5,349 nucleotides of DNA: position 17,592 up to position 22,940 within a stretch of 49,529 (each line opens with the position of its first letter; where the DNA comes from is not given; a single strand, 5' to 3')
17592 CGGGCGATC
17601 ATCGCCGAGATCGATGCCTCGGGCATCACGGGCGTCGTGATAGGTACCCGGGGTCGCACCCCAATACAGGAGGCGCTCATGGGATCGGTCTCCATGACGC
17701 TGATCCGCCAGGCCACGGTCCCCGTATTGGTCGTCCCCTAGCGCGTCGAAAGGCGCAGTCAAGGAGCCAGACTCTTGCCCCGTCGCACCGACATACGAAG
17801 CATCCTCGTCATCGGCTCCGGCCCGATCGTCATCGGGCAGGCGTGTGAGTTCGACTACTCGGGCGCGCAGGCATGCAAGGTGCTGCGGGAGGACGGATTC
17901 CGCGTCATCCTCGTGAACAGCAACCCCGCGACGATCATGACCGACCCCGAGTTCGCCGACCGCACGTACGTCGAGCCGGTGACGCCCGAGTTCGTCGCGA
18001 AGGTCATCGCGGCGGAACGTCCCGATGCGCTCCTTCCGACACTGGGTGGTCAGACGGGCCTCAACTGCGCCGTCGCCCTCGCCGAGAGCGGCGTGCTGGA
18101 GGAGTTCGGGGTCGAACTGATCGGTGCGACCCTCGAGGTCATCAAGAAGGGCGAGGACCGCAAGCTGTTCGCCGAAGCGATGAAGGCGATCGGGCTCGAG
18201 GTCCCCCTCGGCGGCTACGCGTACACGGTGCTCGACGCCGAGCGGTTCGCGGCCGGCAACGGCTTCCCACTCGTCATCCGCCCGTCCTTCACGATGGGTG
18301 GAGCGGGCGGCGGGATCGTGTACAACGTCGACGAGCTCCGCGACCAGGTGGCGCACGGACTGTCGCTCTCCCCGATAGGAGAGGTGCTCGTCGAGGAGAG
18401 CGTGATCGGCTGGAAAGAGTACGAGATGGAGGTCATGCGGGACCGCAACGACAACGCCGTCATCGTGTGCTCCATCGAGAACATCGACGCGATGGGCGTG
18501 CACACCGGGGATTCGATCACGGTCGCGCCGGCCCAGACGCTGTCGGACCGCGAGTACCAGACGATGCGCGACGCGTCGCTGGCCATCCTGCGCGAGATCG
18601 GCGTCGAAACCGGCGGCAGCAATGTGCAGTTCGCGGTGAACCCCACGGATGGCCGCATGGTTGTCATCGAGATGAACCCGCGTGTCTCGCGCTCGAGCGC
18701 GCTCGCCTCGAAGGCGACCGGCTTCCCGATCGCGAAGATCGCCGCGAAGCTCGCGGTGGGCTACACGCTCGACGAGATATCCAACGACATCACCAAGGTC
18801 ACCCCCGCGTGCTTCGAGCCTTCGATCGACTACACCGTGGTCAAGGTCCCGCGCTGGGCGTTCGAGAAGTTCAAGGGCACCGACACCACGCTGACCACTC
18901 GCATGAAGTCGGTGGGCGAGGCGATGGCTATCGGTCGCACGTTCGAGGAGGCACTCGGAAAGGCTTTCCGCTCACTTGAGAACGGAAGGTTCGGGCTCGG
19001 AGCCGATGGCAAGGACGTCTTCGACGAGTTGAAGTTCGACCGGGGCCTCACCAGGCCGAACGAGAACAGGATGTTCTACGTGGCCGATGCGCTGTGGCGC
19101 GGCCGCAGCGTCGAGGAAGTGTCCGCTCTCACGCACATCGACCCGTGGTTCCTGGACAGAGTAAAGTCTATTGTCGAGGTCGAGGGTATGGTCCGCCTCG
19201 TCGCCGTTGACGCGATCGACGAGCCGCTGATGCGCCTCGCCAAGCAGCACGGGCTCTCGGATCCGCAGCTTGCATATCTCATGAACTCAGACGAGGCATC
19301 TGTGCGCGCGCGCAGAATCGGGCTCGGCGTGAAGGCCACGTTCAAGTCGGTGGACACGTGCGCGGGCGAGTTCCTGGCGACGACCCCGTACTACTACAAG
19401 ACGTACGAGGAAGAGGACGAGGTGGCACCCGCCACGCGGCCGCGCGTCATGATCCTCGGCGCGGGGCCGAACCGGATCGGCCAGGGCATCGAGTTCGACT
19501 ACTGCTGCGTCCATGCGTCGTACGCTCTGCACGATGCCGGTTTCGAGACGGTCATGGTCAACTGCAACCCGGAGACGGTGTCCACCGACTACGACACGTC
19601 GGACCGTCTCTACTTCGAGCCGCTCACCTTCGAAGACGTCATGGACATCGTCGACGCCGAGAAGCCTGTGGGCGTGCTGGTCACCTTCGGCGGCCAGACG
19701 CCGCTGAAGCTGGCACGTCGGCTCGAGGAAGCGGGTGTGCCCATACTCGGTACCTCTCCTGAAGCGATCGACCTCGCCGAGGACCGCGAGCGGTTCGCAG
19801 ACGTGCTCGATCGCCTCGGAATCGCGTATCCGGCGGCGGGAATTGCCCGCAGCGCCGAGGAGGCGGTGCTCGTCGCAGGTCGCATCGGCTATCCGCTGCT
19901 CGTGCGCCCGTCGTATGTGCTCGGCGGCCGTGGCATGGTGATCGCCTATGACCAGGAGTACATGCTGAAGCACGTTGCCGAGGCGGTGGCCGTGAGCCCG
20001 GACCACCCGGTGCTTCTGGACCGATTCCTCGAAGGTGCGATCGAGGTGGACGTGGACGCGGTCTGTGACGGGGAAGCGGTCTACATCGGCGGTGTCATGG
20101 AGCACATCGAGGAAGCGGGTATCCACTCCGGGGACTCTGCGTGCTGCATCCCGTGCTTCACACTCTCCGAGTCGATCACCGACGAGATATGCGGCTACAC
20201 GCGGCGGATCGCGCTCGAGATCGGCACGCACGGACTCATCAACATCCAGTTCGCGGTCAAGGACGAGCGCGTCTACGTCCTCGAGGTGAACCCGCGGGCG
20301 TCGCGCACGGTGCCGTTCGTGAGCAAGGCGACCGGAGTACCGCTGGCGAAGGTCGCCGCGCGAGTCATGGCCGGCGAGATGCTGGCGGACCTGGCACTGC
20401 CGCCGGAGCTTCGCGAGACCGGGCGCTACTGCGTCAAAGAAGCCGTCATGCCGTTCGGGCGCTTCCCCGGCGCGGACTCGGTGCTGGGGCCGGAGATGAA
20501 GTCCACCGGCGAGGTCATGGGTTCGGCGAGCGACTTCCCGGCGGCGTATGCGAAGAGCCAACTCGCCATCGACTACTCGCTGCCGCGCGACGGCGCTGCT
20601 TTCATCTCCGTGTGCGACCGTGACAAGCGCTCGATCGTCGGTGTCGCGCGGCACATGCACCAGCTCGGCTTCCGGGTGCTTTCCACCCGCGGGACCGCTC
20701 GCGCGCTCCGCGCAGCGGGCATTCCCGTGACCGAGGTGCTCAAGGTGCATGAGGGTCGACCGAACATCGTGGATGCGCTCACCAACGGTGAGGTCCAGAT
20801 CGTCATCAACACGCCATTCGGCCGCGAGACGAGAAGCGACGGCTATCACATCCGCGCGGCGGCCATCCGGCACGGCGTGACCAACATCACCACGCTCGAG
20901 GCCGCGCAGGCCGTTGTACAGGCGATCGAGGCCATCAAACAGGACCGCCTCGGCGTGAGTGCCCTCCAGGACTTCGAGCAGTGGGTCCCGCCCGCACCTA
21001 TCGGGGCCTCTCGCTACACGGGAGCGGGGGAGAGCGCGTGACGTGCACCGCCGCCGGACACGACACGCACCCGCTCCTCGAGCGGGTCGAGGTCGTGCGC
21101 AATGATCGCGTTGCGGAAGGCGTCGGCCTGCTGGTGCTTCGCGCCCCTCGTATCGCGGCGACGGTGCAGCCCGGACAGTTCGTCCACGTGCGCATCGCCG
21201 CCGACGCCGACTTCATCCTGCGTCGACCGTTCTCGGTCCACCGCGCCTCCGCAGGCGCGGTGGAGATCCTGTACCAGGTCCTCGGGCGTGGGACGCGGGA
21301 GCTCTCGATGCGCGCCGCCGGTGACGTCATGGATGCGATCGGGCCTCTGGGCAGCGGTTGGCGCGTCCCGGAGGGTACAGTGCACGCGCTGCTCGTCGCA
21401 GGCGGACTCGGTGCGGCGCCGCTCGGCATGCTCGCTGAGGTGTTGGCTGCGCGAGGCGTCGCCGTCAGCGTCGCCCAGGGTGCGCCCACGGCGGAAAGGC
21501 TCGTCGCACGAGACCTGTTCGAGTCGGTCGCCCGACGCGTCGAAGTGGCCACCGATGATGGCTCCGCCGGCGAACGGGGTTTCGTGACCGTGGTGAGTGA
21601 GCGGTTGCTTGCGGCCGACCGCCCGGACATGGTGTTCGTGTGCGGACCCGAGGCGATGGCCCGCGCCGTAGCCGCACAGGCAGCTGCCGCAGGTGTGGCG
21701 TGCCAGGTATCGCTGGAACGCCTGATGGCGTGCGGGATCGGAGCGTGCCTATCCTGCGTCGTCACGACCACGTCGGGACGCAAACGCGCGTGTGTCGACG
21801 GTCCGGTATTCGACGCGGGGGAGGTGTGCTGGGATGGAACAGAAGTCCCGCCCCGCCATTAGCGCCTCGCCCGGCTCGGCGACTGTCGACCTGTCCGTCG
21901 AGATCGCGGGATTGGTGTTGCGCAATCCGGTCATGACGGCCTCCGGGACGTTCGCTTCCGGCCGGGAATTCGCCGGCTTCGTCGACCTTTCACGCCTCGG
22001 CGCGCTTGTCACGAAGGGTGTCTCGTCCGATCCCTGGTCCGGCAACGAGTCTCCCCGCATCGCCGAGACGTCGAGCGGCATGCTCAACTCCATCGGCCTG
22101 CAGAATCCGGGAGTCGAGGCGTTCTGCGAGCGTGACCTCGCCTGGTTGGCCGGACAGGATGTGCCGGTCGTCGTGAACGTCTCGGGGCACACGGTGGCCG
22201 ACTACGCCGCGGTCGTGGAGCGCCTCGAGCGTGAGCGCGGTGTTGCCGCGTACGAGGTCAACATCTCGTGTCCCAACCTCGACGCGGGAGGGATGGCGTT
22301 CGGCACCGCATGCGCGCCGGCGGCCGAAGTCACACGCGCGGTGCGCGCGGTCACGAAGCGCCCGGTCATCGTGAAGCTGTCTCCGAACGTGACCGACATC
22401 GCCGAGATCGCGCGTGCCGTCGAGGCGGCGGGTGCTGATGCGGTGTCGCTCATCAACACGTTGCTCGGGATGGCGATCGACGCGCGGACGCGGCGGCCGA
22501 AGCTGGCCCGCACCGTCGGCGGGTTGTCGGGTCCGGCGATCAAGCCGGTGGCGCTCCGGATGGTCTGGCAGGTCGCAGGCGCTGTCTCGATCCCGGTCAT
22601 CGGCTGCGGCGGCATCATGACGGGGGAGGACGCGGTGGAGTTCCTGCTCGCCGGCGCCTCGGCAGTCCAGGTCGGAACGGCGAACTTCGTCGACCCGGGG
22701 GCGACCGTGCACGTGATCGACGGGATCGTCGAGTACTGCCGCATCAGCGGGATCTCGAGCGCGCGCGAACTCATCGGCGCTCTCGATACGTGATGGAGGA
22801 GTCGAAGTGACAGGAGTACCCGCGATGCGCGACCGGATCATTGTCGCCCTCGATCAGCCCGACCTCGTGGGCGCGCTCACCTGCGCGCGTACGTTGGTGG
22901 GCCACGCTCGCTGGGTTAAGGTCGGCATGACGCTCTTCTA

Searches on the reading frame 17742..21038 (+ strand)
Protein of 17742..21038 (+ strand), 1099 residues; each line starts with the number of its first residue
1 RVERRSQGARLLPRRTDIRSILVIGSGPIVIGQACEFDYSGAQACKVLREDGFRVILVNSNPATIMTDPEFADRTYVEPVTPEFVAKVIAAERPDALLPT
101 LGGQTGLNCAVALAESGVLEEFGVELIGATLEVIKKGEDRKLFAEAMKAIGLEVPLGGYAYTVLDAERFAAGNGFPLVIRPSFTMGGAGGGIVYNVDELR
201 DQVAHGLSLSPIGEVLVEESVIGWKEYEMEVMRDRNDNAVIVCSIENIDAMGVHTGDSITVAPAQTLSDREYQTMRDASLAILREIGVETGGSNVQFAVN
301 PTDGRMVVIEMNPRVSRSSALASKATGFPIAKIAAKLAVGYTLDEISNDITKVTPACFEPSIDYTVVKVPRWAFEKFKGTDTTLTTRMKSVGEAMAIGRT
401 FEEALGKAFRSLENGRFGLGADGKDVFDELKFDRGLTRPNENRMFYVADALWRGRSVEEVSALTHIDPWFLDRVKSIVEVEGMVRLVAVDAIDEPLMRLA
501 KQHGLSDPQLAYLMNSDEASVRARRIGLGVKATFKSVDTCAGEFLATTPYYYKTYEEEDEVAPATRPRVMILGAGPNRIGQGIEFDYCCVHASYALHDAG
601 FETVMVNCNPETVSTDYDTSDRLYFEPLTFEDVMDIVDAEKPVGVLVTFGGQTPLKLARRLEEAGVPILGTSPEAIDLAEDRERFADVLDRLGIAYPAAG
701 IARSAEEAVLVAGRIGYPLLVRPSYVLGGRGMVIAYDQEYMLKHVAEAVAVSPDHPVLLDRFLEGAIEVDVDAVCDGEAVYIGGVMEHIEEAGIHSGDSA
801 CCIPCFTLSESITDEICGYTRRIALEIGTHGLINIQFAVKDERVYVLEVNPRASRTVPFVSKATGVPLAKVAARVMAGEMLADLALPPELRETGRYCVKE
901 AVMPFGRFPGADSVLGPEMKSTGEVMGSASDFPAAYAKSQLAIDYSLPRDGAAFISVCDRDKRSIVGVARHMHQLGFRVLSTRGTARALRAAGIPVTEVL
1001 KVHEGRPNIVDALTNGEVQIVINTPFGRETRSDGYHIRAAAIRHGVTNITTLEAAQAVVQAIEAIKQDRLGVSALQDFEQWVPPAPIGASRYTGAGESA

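Call 49: search_protein_families(library=pfam, proteins=[window:17742-21038:+], max_evalue=0.0001)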
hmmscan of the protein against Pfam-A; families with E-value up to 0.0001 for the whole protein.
window:17742-21038:+ (1099 aa): 8 families
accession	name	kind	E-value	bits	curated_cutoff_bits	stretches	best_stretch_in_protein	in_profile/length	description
PF02786.22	CPSase_L_D2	-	7.2e-106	352.9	19.8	2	139-345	1-210/211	Carbamoyl-phosphate synthase L chain, ATP binding domain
PF25596.1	CPSase_L_D1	-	4e-98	323.9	27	2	567-677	3-117/118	Carbamoyl phosphate synthase preATP-grasp domain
PF02787.25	CPSase_L_D3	-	2e-23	82.6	26.6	1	436-513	3-79/80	Carbamoyl-phosphate synthetase large chain, oligomerisation domain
PF02142.27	MGS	-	7.1e-22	77.8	24.1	1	965-1050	2-94/94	MGS-like domain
PF15632.11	ATPgrasp_Ter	-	2.1e-10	40.9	29.1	1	813-879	46-111/131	ATP-grasp in the biosynthetic pathway with Ter operon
PF02655.19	ATP-grasp_3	-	3.7e-10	40.6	23.2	1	680-853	2-157/160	ATP-grasp domain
PF02222.28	ATP-grasp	-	2.5e-09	37.5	27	1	689-853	3-163/179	ATP-grasp domain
PF13535.11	ATP-grasp_4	-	4.7e-06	26.8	27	0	213-314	53-151/160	ATP-grasp domain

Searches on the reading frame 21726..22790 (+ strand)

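Call 49: search_protein_families(library=pfam, proteins=[window:21726-22790:+], max_evalue=0.0001)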
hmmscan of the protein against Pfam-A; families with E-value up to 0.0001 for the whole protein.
window:21726-22790:+ (355 aa): 4 families
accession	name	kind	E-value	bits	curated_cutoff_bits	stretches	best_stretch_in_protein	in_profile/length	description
PF01180.27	DHO_dh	-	4.4e-83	279.3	27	1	56-335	2-288/291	Dihydroorotate dehydrogenase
PF03060.21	NMO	-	2.9e-08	33.9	28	1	264-328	167-233/331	Nitronate monooxygenase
PF01207.24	Dus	-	1.2e-06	28.3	20.4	1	146-326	54-223/311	Dihydrouridine synthase (Dus)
PF00977.27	His_biosynth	-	4.9e-05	23.3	23.6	0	273-343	58-128/228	Histidine biosynthesis protein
